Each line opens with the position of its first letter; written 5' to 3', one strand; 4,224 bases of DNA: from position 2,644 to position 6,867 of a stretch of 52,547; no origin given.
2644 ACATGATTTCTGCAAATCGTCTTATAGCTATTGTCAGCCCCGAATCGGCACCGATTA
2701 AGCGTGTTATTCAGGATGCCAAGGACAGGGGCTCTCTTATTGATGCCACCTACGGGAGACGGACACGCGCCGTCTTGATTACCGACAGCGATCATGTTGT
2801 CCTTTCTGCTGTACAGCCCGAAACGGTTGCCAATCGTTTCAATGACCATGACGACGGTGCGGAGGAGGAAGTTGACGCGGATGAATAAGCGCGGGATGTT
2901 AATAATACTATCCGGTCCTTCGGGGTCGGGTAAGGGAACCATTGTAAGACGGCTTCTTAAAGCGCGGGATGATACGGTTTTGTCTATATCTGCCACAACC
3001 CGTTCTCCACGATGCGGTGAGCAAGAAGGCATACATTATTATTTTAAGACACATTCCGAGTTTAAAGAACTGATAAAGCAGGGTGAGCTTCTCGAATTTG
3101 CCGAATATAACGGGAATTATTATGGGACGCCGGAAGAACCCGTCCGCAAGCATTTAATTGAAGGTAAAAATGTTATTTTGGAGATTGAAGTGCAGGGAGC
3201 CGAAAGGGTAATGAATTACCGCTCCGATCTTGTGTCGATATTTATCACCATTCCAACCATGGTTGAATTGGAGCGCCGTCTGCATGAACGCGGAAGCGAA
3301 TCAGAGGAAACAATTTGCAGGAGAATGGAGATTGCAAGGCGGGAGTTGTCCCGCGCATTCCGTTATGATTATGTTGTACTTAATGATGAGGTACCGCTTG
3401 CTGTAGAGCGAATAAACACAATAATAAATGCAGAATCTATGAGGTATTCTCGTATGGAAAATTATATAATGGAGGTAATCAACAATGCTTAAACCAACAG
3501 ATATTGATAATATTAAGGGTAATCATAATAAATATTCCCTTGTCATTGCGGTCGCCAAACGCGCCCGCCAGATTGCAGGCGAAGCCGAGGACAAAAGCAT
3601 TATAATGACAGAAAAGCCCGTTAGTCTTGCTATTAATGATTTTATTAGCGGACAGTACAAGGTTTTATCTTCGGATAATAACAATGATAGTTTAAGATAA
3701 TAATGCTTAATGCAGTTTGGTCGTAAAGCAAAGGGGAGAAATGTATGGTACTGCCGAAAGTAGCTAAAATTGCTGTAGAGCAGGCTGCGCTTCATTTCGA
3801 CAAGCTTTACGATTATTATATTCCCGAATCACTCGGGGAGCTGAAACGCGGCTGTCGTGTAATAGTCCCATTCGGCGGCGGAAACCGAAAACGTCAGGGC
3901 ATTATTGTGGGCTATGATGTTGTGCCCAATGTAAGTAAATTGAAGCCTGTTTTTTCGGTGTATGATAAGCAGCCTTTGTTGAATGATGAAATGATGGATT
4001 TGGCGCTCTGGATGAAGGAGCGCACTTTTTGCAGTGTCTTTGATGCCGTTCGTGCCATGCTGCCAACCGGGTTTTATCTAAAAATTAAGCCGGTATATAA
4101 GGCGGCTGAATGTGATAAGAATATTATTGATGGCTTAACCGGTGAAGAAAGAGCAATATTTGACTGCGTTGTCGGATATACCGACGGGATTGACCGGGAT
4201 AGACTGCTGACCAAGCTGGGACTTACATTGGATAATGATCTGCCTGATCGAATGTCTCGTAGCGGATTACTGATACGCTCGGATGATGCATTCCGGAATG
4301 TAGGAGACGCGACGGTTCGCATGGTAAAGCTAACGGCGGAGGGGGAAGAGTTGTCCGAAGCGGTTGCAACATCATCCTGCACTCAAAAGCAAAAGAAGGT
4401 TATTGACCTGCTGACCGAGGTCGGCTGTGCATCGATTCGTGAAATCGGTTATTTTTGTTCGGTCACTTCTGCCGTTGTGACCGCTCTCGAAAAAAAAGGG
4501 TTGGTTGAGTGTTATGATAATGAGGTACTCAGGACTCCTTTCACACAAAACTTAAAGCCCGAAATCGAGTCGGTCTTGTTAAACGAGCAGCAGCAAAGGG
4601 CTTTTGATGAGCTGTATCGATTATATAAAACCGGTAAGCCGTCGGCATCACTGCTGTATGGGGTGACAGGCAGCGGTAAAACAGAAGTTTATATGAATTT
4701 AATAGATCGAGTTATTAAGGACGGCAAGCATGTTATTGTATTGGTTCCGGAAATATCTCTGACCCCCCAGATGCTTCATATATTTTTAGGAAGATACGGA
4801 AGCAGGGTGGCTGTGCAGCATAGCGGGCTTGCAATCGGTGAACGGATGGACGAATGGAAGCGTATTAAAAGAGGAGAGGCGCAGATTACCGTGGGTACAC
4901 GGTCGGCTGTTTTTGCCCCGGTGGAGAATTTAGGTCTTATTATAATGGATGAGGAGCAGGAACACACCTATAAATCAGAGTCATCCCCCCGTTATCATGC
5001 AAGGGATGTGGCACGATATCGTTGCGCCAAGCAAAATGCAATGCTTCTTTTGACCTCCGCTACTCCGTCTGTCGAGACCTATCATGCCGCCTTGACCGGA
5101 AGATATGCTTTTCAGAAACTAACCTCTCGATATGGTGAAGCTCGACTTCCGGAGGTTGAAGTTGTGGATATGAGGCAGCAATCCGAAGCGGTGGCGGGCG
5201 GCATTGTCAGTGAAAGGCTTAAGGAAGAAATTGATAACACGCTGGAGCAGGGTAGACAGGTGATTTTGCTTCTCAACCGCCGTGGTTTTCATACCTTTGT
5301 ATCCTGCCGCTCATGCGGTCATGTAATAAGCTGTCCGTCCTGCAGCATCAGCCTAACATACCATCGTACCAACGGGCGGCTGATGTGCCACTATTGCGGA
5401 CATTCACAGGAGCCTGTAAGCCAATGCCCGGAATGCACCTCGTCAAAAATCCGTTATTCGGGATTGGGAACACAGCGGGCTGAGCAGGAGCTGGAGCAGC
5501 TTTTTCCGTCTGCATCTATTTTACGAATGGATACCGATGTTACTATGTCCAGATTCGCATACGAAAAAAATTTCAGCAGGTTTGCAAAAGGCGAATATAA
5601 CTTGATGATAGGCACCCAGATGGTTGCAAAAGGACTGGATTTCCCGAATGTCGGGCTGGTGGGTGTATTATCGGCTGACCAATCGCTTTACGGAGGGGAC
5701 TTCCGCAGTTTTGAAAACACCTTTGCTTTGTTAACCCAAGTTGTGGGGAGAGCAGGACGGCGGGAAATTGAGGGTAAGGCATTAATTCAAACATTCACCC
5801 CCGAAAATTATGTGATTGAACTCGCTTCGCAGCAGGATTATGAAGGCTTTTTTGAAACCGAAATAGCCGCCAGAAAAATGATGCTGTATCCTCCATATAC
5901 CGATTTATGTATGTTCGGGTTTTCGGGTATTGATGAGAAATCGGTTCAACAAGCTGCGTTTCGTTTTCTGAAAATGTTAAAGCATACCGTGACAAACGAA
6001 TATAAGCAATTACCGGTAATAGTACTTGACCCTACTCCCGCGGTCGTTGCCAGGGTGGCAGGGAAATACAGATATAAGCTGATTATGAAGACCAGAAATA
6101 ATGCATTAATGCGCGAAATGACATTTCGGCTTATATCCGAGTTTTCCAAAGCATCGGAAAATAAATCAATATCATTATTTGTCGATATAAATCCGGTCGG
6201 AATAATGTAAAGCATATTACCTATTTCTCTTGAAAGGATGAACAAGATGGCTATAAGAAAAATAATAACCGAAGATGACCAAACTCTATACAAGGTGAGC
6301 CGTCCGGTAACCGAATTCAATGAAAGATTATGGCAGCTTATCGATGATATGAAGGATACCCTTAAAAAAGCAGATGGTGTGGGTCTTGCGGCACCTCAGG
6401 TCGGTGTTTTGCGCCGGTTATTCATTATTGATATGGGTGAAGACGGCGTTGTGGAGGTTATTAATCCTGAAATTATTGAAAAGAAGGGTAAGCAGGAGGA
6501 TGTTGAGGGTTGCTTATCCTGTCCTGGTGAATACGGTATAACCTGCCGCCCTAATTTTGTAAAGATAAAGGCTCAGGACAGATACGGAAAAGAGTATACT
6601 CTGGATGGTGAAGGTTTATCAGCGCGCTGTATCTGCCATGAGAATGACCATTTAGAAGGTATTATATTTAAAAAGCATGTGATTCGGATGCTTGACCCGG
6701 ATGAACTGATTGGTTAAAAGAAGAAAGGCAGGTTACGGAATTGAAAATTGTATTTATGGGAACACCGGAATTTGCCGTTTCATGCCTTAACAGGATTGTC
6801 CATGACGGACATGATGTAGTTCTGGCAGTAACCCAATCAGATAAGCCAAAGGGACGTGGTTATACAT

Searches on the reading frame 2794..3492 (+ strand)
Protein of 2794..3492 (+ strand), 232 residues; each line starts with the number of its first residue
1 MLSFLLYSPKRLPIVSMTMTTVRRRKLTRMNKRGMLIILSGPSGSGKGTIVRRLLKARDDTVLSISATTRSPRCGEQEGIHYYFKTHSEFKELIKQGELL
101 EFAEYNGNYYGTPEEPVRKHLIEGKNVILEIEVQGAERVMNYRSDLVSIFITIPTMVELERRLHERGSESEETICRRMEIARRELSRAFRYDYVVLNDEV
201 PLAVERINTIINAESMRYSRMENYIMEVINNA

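Call 47: find_encoding_contigs(protein=window:2794-3492:+, flank=10000, max_places=4)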
Protein window:2794-3492:+ (232 aa): no gene with exactly this product is on record in the collection.

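Call 66: search_protein_families(library=pfam, proteins=[window:2794-3492:+], max_evalue=0.00001)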
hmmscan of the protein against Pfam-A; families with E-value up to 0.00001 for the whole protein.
window:2794-3492:+ (232 aa): 1 family
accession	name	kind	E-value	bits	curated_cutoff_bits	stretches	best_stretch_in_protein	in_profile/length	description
PF00625.27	Guanylate_kin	-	7.7e-44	150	25.2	1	36-213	4-181/182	Guanylate kinase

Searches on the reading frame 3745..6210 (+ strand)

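Call 66: search_protein_families(library=pfam, proteins=[window:3745-6210:+], max_evalue=0.00001)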
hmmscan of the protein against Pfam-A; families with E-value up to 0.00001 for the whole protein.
window:3745-6210:+ (821 aa): 6 families
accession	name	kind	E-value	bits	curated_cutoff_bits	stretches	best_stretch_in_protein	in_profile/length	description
PF17764.6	PriA_3primeBD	-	1e-22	80.2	22.7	1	14-107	7-96/96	3'DNA-binding domain (3'BD)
PF18074.6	PriA_C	-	2.3e-18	67.2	26.9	1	717-817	1-95/95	Primosomal protein N C-terminal domain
PF00270.35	DEAD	-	3.1e-17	63.3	26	1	281-445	2-163/167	DEAD/DEAH box helicase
PF04851.21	ResIII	-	1.1e-14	55.2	22.5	1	279-442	4-163/164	Type III restriction enzyme, res subunit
PF00271.37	Helicase_C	-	1.6e-11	44.9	23.5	1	589-673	39-109/110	Helicase conserved C-terminal domain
PF18319.7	Zn_ribbon_PriA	-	1.5e-10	41.3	26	1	530-555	1-26/27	PriA DNA helicase Cys-rich region (CRR) domain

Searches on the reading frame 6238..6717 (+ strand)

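Call 66: search_protein_families(library=pfam, proteins=[window:6238-6717:+], max_evalue=0.00001)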
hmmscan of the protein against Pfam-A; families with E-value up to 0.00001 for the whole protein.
window:6238-6717:+ (159 aa): 1 family
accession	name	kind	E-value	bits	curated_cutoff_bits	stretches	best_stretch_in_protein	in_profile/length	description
PF01327.26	Pep_deformylase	-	1.2e-43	148.8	22.8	1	6-149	1-151/156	Polypeptide deformylase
